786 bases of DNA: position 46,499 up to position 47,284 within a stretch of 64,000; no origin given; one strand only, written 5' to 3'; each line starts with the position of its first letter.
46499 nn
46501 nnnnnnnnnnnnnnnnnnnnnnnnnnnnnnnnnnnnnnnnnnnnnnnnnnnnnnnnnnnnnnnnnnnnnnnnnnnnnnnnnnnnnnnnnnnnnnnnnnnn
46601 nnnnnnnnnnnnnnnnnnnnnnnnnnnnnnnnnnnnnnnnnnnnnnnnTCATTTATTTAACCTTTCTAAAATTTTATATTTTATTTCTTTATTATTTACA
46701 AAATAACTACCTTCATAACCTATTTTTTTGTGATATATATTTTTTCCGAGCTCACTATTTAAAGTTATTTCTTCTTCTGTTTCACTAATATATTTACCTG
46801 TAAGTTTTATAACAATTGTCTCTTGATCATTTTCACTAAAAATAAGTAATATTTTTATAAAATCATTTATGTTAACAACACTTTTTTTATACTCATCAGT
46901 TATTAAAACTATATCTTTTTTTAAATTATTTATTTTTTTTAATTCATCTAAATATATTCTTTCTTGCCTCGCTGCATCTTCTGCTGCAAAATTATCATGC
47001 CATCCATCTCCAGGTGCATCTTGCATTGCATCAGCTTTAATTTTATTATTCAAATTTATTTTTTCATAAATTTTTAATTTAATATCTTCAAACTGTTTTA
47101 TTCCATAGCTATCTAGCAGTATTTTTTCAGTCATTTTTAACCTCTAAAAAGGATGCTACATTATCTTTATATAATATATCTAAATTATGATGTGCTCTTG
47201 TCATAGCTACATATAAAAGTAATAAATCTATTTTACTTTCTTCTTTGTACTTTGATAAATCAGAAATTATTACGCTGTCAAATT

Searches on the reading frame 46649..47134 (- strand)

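Call 12: search_protein_families(library=pfam, proteins=[window:46649-47134:-], max_evalue=0.001)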
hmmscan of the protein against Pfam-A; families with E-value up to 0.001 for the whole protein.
window:46649-47134:- (161 aa): 0 families

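Call 39: search_protein_families(library=phrogs, proteins=[window:46649-47134:-], max_evalue=0.01)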
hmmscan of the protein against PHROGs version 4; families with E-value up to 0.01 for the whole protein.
window:46649-47134:- (161 aa): 0 families

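Call 40: search_protein_families(library=padloc, proteins=[window:46649-47134:-], max_evalue=0.01)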
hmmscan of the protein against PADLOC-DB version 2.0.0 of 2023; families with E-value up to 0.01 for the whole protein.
window:46649-47134:- (161 aa): 0 families

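Call 49: search_protein_families(library=ncbifam, proteins=[window:46649-47134:-], max_evalue=0.00001)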
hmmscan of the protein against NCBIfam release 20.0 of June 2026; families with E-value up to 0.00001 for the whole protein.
window:46649-47134:- (161 aa): 0 families

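Call 85: search_protein_families(library=pfam, proteins=[window:46649-47134:-], max_evalue=1)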
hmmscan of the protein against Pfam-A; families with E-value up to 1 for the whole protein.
window:46649-47134:- (161 aa): 1 family
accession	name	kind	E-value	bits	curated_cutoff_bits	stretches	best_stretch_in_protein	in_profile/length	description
PF01272.25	GreA_GreB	-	0.0033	17.8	26.9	1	86-157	5-74/77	Transcription elongation factor, GreA/GreB, C-term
